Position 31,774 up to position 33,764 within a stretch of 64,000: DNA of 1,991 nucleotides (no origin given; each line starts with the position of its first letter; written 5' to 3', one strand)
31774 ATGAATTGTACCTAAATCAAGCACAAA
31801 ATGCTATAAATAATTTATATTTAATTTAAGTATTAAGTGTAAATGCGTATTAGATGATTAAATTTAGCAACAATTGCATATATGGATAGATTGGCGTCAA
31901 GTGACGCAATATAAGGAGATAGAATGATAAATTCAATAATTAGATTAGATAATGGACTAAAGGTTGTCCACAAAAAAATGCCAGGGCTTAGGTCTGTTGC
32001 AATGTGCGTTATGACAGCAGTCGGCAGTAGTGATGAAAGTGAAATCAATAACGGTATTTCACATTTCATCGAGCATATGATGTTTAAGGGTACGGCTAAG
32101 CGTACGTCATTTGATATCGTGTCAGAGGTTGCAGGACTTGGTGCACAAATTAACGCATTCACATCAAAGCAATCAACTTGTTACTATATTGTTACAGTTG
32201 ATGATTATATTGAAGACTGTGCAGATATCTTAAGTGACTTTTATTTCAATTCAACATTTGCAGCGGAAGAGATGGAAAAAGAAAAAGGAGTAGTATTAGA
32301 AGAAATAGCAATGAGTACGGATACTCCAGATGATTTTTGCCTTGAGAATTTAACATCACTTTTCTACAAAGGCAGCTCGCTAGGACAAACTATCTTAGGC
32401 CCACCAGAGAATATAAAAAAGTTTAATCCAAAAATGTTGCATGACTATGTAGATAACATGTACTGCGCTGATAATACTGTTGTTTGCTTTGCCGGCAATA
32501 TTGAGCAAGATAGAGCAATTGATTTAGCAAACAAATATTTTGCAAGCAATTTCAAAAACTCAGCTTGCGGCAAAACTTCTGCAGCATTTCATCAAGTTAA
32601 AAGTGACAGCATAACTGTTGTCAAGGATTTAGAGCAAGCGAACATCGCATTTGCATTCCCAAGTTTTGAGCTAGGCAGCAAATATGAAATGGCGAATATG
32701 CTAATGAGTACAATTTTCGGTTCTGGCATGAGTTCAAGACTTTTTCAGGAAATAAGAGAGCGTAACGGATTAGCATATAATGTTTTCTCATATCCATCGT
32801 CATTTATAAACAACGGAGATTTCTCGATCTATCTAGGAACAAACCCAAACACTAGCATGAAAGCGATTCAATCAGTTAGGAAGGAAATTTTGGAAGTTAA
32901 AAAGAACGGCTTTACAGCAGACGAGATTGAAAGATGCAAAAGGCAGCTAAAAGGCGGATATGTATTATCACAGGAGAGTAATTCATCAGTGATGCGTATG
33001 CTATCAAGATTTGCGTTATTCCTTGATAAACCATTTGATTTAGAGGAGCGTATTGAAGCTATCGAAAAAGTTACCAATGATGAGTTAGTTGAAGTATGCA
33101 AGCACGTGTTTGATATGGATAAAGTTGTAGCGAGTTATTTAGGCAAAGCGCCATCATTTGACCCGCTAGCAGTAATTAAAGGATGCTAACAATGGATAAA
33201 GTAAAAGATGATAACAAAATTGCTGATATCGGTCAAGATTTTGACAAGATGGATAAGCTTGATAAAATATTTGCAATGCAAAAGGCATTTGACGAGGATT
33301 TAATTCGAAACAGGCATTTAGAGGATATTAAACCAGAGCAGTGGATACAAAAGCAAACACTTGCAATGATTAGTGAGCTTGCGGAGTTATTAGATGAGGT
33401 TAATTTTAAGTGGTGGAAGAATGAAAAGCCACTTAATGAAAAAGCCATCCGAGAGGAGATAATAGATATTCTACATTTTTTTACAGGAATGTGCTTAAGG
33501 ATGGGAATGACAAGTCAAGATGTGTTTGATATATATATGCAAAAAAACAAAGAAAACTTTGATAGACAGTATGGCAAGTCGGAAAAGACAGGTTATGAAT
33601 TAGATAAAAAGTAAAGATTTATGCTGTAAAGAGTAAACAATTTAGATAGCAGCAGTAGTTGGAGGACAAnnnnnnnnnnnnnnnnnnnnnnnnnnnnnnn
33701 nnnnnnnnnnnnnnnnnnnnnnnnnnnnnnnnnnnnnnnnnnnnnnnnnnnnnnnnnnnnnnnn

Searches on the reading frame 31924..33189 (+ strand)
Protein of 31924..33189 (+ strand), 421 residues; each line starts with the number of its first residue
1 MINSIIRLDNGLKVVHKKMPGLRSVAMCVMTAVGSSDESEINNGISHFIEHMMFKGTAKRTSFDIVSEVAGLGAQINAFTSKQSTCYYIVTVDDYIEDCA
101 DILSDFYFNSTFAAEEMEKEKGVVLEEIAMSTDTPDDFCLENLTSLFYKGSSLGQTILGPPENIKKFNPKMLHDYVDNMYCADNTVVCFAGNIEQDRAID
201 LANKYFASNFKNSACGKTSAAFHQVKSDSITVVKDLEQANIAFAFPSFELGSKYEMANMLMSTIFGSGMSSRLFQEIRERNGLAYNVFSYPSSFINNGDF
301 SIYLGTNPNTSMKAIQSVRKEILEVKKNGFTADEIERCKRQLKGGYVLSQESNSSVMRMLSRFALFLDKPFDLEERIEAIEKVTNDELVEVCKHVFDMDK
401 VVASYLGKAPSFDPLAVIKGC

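Call 32: search_protein_families(library=pfam, max_evalue=0.00001, proteins=[window:31924-33189:+])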
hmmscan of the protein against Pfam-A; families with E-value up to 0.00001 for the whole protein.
window:31924-33189:+ (421 aa): 2 families
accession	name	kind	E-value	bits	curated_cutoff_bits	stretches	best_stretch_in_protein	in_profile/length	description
PF05193.26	Peptidase_M16_C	-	8.3e-42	143.5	23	1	166-342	1-181/181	Peptidase M16 inactive domain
PF00675.25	Peptidase_M16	-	5e-34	117.8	22.3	1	14-160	2-148/149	Insulinase (Peptidase family M16)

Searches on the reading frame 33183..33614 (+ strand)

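Call 32: search_protein_families(library=pfam, max_evalue=0.00001, proteins=[window:33183-33614:+])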
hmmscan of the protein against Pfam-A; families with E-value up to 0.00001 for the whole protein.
window:33183-33614:+ (143 aa): 1 family
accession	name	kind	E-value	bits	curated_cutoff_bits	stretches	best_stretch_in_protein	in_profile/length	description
PF08761.16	dUTPase_2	-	8.3e-22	78.6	22.9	1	25-103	1-78/162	dUTPase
